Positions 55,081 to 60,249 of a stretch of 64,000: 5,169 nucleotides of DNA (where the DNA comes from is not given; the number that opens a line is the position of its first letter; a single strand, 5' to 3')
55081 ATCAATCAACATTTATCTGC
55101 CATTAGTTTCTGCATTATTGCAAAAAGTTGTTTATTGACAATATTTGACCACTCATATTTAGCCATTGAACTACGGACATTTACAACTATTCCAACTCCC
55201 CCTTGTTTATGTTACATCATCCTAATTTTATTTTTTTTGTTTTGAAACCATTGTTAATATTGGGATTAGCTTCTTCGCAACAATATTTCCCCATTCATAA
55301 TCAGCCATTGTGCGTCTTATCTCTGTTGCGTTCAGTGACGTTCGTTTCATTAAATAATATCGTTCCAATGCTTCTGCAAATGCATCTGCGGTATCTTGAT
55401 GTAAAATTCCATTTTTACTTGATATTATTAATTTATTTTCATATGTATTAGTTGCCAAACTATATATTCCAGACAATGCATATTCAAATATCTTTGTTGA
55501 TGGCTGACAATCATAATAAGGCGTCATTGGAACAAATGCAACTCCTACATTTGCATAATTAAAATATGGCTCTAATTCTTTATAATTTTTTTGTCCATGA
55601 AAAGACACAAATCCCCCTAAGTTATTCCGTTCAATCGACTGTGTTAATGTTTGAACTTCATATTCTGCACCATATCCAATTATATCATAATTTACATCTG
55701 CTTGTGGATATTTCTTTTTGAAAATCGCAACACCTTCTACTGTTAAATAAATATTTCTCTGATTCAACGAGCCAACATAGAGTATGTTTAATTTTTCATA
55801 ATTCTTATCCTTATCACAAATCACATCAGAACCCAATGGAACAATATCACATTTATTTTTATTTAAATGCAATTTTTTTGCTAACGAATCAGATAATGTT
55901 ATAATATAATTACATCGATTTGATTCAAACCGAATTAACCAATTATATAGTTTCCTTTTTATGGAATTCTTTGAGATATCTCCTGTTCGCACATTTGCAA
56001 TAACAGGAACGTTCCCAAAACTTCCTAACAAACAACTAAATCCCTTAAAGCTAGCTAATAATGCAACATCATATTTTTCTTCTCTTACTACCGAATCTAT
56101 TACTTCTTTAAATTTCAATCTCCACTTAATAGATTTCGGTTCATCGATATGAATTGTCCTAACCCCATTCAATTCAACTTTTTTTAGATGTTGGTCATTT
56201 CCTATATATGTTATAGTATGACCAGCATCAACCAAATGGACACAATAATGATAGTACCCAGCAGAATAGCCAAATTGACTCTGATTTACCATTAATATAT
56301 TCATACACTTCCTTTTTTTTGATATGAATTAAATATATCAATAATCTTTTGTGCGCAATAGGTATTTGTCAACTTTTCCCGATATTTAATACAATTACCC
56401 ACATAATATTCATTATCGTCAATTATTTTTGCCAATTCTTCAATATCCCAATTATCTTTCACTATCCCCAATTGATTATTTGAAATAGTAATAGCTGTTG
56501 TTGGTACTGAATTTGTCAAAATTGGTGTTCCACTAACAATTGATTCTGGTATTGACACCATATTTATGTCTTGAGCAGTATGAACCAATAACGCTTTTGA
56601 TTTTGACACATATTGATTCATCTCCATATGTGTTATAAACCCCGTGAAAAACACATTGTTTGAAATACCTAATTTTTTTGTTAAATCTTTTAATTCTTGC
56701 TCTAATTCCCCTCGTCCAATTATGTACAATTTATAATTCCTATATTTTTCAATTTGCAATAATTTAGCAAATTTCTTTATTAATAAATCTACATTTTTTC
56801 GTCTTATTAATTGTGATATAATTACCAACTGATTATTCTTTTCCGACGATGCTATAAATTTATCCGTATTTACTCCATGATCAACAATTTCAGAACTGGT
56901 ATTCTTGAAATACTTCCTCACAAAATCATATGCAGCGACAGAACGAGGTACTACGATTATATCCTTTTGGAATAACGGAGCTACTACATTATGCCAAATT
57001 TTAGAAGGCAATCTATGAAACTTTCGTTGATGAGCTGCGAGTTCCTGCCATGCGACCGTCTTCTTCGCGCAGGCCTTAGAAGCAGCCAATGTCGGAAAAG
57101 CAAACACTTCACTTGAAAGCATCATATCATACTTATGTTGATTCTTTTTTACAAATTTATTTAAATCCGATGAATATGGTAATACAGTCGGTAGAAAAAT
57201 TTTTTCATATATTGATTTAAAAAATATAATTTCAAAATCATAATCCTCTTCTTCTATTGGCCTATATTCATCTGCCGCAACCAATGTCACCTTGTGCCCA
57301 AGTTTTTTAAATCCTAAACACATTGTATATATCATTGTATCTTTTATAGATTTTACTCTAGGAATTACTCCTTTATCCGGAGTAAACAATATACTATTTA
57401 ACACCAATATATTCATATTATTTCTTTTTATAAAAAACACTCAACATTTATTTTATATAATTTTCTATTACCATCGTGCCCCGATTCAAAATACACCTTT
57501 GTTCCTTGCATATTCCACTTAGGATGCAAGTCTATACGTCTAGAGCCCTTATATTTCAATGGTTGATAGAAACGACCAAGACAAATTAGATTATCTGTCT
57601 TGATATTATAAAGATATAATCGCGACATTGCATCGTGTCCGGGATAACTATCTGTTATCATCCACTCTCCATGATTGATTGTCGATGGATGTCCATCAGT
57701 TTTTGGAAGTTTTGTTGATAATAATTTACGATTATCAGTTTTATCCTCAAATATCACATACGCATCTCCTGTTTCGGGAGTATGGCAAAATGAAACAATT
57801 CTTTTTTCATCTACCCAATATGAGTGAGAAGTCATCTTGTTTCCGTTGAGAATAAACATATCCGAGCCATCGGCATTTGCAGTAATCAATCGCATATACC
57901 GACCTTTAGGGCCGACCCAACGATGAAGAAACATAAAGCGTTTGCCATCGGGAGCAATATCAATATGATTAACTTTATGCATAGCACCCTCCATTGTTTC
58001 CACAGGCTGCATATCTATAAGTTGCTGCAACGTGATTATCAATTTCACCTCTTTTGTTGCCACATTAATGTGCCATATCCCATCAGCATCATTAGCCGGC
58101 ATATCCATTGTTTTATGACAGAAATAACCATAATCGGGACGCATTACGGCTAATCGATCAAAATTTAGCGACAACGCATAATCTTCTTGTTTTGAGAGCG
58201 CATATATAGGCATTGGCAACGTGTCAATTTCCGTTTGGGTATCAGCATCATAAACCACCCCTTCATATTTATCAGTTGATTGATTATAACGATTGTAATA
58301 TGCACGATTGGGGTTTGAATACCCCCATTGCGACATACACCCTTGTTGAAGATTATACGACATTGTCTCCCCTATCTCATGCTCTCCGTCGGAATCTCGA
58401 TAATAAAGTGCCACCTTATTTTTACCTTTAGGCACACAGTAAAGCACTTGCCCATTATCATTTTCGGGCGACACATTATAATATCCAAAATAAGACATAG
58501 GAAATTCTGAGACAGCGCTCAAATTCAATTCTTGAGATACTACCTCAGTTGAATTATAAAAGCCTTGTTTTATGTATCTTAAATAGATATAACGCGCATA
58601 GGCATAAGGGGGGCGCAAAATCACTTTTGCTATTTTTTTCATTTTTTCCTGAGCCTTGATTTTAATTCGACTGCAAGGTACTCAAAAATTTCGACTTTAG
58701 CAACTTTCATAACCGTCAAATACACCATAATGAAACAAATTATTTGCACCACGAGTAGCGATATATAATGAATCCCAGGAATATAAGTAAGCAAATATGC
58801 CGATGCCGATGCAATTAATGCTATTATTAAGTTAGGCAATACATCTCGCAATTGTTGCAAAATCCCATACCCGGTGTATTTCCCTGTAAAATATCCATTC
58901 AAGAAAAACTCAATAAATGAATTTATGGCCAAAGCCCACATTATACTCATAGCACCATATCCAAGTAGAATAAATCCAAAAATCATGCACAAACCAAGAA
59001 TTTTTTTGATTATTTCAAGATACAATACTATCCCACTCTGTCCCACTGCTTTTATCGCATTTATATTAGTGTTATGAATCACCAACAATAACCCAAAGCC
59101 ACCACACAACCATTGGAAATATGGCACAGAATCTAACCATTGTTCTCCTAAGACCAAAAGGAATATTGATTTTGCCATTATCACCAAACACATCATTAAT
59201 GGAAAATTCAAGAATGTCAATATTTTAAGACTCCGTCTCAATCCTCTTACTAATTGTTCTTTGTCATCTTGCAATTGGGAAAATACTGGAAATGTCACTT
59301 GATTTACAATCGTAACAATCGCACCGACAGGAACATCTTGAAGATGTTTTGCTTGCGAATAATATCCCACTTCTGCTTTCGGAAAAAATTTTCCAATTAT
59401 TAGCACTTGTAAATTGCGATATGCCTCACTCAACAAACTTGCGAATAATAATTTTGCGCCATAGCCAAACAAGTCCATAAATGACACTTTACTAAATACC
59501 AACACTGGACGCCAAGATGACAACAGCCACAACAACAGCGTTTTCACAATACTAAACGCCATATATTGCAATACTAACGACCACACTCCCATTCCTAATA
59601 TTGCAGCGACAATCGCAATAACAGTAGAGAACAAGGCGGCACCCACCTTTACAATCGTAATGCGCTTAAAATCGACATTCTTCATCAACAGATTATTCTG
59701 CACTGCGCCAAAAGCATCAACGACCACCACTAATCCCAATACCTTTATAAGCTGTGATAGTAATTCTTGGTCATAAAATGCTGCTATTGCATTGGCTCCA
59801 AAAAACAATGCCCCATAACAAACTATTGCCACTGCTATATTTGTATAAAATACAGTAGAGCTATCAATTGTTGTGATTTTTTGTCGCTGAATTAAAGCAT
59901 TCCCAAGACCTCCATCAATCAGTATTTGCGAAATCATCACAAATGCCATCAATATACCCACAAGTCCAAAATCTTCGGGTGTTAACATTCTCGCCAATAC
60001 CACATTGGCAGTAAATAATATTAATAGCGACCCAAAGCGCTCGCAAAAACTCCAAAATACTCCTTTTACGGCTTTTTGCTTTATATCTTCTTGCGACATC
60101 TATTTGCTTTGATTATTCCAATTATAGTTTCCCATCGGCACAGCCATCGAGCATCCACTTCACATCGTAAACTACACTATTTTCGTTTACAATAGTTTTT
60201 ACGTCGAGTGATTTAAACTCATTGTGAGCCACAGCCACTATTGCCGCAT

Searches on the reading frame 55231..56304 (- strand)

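Call 82: search_protein_families(library=pfam, proteins=[window:55231-56304:-], max_evalue=0.001)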
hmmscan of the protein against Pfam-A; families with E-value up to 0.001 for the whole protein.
window:55231-56304:- (358 aa): 3 families
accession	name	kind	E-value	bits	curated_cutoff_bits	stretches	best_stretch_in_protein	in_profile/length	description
PF13439.12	Glyco_transf_4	-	2.8e-08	34.4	28.5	1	18-160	9-167/170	Glycosyltransferase Family 4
PF00534.26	Glycos_transf_1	-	1.5e-05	25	26.4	1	167-321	11-160/172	Glycosyl transferases group 1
PF13579.12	Glyco_trans_4_4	-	8.6e-05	23.4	29.7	1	16-146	6-143/158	Glycosyl transferase 4-like domain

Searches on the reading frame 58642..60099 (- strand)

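Call 82: search_protein_families(library=pfam, proteins=[window:58642-60099:-], max_evalue=0.001)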
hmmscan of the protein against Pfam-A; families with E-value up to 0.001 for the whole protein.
window:58642-60099:- (486 aa): 2 families
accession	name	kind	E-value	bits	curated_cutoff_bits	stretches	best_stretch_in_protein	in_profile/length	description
PF13440.11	Polysacc_synt_3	-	2.6e-89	299.8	23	1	34-326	1-293/293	Polysaccharide biosynthesis protein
PF01943.22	Polysacc_synt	-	2.3e-35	122.8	28.2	1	11-277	2-274/274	Polysaccharide biosynthesis protein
